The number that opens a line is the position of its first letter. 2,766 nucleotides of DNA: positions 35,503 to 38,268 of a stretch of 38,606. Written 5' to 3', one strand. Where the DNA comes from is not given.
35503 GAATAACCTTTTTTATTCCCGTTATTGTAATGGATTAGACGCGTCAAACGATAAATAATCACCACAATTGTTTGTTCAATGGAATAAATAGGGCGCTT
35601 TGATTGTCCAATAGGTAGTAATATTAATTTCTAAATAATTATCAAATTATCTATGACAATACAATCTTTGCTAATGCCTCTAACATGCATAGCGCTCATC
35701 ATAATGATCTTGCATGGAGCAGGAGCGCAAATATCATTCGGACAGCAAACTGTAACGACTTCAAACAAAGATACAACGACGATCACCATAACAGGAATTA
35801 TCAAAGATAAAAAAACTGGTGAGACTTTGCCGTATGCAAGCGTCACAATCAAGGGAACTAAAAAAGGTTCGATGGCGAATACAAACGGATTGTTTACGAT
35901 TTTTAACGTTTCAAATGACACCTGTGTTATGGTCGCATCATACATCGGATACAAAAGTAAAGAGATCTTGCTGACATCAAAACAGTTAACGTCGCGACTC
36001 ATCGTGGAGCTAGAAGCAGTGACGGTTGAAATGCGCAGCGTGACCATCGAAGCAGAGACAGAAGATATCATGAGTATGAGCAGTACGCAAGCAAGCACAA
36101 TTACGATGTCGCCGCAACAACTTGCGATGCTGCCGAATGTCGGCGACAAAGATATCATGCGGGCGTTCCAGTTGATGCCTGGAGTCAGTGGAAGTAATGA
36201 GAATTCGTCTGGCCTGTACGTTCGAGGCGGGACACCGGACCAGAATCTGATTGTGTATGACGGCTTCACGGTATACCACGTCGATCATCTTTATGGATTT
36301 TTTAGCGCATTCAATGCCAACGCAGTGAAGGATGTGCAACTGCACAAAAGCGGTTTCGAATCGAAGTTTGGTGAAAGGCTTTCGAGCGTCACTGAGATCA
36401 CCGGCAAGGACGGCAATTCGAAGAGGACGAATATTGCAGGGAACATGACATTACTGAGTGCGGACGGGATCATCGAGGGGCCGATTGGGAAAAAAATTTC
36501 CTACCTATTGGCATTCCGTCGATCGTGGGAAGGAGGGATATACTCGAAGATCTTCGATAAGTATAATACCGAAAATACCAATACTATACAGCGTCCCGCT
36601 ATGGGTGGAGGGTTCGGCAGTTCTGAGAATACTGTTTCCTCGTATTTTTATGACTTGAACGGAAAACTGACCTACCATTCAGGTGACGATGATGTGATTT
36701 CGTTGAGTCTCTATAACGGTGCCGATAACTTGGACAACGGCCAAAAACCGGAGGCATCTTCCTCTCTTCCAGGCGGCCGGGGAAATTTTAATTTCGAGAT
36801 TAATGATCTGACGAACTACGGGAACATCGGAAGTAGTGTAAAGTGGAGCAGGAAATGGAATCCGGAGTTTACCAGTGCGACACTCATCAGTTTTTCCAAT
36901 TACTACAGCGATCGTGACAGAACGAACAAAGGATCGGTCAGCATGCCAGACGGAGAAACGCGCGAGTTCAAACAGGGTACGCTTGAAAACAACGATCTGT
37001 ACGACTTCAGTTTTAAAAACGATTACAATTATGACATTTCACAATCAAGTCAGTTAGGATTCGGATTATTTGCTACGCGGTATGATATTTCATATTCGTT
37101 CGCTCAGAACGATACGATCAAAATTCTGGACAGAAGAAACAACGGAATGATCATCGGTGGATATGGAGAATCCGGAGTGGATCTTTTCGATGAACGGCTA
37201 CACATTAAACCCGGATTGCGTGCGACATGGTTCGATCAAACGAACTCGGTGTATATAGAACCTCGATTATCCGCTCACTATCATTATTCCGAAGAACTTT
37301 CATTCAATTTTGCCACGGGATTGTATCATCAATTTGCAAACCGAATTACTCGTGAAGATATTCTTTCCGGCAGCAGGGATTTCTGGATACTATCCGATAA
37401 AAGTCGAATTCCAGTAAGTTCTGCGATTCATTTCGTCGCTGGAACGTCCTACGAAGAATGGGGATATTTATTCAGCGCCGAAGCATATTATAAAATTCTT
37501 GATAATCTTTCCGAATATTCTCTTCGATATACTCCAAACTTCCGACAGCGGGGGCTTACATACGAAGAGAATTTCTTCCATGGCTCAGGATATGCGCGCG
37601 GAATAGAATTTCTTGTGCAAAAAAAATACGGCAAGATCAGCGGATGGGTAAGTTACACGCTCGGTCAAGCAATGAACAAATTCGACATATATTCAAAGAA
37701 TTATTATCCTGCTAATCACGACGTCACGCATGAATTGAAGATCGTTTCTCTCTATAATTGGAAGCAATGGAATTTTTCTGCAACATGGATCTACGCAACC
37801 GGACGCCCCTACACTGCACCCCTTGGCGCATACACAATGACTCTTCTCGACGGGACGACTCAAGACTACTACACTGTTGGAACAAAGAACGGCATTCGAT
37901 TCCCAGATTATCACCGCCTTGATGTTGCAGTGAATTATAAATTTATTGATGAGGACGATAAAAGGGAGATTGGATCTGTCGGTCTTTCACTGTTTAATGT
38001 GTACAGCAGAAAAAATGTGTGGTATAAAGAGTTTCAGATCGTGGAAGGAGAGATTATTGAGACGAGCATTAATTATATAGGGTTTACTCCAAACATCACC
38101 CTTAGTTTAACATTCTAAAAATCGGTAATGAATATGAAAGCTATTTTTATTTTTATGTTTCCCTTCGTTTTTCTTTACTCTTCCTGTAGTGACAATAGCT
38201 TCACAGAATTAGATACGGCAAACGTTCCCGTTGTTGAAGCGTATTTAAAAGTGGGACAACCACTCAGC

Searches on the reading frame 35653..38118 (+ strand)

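Call 20: search_protein_families(library=pfam, proteins=[window:35653-38118:+], max_evalue=0.01)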
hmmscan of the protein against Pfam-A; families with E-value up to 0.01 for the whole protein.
window:35653-38118:+ (821 aa): 3 families
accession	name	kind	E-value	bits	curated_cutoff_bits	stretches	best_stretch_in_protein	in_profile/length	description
PF13715.12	CarbopepD_reg_2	-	2.3e-16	60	32.2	1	46-131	1-87/88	CarboxypepD_reg-like domain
PF13620.12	CarboxypepD_reg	-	3.5e-10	40.5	32.3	1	45-107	1-69/82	Carboxypeptidase regulatory-like domain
PF07715.20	Plug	-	2.5e-08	34.8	23.9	1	144-241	4-101/107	TonB-dependent Receptor Plug Domain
